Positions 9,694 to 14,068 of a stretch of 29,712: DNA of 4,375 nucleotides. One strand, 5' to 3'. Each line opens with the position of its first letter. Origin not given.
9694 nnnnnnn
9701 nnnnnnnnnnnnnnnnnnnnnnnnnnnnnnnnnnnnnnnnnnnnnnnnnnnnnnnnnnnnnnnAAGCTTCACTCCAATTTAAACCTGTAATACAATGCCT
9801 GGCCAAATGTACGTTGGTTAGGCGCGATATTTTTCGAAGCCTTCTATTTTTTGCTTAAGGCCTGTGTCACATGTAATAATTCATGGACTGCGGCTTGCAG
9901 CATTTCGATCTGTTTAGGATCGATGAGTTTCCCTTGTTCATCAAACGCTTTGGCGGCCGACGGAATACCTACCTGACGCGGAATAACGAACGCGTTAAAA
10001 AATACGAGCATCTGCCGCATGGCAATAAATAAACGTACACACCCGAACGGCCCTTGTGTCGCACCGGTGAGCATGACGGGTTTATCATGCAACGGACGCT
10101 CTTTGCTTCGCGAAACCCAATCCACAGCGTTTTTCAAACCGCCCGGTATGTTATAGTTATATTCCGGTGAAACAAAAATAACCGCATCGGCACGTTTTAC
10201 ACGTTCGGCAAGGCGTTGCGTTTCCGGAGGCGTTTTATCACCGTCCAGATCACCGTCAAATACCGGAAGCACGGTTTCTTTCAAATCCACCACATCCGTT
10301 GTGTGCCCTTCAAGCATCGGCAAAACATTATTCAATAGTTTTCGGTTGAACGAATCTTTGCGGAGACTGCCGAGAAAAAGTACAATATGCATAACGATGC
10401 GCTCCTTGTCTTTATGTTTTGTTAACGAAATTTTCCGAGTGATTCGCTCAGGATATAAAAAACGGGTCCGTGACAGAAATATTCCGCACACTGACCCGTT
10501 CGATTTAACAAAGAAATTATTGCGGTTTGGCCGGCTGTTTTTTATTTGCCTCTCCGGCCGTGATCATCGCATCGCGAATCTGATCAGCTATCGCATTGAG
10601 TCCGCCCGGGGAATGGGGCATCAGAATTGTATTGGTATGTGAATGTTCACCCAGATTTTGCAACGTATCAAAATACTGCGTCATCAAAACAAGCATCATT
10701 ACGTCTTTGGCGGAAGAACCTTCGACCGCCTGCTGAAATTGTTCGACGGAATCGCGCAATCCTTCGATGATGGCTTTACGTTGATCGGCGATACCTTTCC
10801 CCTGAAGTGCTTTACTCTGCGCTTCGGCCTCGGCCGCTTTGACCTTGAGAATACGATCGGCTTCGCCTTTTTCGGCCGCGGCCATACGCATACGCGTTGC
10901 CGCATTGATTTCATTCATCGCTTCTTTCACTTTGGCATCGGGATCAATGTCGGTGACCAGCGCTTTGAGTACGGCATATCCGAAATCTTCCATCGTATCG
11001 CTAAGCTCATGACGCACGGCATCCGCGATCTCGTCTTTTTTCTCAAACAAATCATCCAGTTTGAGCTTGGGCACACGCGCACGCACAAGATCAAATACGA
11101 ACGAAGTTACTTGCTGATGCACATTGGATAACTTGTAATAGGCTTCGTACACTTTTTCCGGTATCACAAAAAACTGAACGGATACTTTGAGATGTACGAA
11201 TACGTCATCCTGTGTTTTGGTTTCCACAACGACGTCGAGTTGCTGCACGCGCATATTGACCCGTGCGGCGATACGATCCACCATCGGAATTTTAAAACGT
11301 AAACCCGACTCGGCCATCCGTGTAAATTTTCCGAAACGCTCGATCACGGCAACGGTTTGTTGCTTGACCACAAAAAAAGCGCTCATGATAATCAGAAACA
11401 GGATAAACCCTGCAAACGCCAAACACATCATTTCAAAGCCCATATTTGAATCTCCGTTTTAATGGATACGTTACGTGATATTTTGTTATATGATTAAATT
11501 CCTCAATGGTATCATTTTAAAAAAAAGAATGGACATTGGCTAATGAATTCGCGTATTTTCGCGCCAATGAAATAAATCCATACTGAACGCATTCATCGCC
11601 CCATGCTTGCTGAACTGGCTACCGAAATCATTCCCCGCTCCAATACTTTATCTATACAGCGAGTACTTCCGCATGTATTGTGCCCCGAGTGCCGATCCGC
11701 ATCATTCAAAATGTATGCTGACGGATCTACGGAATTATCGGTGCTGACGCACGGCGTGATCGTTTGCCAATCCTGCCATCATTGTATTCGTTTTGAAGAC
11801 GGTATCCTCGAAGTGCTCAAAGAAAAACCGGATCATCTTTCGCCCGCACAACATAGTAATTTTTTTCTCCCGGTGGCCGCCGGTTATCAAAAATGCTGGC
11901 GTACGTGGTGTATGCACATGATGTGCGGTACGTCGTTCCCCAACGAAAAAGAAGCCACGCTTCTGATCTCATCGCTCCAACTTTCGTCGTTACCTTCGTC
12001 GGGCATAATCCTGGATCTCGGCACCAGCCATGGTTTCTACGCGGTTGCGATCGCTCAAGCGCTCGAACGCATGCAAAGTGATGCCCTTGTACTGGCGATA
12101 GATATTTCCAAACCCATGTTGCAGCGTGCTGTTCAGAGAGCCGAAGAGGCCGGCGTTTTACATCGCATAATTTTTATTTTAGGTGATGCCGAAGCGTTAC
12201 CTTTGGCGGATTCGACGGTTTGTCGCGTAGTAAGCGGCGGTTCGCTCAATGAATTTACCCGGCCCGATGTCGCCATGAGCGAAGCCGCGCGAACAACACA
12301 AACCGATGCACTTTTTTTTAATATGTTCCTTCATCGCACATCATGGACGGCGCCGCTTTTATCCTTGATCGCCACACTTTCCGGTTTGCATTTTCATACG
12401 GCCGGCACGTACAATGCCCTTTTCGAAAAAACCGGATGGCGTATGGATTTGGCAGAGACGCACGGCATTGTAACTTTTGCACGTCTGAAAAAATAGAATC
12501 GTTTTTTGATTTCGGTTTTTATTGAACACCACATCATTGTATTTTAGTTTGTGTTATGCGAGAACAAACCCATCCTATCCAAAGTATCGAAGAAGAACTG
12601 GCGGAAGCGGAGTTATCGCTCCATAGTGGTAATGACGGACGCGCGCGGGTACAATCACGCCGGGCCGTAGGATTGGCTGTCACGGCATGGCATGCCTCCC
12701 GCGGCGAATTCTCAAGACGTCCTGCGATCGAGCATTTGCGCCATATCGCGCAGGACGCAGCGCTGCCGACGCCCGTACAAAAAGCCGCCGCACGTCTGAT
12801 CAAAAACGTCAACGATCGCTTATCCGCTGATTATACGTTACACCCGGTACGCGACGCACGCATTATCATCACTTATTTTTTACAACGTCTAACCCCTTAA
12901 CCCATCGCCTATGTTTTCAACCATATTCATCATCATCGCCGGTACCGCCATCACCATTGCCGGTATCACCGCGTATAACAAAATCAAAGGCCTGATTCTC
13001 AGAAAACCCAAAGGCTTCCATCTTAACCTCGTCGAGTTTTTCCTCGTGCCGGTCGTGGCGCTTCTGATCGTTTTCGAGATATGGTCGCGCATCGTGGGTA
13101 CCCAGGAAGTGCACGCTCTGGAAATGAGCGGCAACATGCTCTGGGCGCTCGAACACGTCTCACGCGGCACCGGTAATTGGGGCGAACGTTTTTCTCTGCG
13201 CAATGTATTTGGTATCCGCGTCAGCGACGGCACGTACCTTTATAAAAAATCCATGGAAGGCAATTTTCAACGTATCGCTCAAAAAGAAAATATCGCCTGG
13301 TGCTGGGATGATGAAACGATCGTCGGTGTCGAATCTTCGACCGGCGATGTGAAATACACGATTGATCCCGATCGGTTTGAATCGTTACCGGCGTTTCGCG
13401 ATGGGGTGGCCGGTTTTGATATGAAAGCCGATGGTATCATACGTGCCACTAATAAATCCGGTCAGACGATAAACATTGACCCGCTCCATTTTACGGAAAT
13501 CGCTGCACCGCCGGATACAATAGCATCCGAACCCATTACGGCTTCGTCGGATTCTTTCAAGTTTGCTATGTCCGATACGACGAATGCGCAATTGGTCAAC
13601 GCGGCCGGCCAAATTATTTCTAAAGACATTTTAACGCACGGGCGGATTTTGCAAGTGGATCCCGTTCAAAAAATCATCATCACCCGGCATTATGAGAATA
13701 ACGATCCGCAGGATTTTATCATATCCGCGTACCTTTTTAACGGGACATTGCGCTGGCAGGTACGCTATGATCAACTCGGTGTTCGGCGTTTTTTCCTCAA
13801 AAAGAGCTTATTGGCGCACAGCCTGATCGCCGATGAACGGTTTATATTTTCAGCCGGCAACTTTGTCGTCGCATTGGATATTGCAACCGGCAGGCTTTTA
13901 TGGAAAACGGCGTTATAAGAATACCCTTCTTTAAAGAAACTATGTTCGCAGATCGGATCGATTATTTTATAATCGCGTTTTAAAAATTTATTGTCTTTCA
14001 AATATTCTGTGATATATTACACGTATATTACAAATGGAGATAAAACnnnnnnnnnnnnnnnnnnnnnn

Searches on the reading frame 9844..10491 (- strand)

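Call 6: search_protein_families(library=pfam, proteins=[window:9844-10491:-])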
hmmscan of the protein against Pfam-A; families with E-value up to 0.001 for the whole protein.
window:9844-10491:- (215 aa): 2 families
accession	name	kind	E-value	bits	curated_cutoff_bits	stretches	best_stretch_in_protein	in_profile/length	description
PF03358.20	FMN_red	-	2.1e-41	141.4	24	1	34-180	1-151/152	NADPH-dependent FMN reductase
PF02525.22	Flavodoxin_2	-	6.5e-13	49.3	27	1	34-148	1-137/198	Flavodoxin-like fold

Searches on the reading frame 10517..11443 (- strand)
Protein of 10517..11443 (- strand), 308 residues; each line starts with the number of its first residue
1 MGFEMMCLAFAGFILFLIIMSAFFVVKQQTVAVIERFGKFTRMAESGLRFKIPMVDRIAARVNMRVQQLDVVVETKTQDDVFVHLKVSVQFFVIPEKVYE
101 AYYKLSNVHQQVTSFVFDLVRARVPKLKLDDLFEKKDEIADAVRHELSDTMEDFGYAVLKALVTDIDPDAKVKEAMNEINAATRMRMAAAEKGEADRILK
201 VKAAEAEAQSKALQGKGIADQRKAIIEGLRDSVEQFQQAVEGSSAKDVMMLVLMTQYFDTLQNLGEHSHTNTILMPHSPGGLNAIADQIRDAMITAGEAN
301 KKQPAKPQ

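Call 6: search_protein_families(library=pfam, proteins=[window:10517-11443:-])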
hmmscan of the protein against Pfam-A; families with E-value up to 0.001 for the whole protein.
window:10517-11443:- (308 aa): 1 family
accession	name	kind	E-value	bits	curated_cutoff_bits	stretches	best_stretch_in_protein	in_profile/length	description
PF01145.31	Band_7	-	7.4e-31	108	23.6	1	25-196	2-175/176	SPFH domain / Band 7 family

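Call 30: search_protein_families(library=ncbifam, proteins=[window:10517-11443:-], max_evalue=0.01)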
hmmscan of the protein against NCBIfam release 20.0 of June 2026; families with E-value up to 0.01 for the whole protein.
window:10517-11443:- (308 aa): 4 families
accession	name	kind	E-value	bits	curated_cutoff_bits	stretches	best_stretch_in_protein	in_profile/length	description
TIGR01933.1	hflK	equivalog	6.4e-18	65.1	159.4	1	23-264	1-238/261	FtsH protease activity modulator HflK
NF008181.0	PRK10930.1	equivalog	8.3e-11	41.3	660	1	14-241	88-313/419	FtsH protease activity modulator HflK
TIGR01932.1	hflC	equivalog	1.7e-06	27.1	134.4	1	13-134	10-141/318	protease modulator HflC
NF008259.0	PRK11029.1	equivalog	0.0011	18.1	427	1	13-81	10-87/334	protease modulator HflC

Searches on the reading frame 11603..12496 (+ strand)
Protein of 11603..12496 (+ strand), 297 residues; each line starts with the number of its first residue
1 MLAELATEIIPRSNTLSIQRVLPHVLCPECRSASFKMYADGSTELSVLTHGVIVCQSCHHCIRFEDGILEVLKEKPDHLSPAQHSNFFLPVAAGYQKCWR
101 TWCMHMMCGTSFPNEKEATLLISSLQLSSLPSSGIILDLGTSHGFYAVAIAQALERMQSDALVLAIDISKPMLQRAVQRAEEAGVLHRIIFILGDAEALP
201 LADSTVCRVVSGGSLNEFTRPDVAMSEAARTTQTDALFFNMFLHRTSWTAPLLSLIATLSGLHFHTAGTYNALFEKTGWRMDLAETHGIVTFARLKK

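Call 6: search_protein_families(library=pfam, proteins=[window:11603-12496:+])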
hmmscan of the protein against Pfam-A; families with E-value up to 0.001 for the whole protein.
window:11603-12496:+ (297 aa): 7 families
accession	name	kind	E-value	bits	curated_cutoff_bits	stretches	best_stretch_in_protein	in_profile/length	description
PF13649.12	Methyltransf_25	-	7.4e-14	52.7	27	1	136-232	1-93/97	Methyltransferase domain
PF08241.18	Methyltransf_11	-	2.7e-12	47.6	21.2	1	137-238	1-93/95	Methyltransferase domain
PF13847.12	Methyltransf_31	-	6e-12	45.9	27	1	135-236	6-105/145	Methyltransferase domain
PF01209.24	Ubie_methyltran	-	8.7e-07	29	20.1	1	135-231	50-142/233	ubiE/COQ5 methyltransferase family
PF01596.23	Methyltransf_3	-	0.00014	21.6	22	1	135-198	47-107/204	O-methyltransferase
PF12847.13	Methyltransf_18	-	0.00094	19.7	27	0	131-196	13-74/151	Methyltransferase domain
PF04989.18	RMNT_CmcI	-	0.00095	19.4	23.2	0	135-194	35-92/206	Rhamnosyl O-methyltransferase/CmcI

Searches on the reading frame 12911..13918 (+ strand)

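Call 6: search_protein_families(library=pfam, proteins=[window:12911-13918:+])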
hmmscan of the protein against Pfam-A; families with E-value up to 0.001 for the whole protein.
window:12911-13918:+ (335 aa): 1 family
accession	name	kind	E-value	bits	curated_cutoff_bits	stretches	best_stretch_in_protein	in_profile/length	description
PF13360.13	PQQ_2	-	0.00031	20.9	27.6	0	277-335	12-61/233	Outer membrane protein assembly factor BamB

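Call 30: search_protein_families(library=ncbifam, proteins=[window:12911-13918:+], max_evalue=0.01)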
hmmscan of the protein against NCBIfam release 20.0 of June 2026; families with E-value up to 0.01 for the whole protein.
window:12911-13918:+ (335 aa): 1 family
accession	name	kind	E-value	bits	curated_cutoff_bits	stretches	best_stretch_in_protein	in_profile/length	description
NF041516.1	PA2928_fam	subfamily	2.2e-06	27.3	70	1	83-227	54-211/376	PA2928 family protein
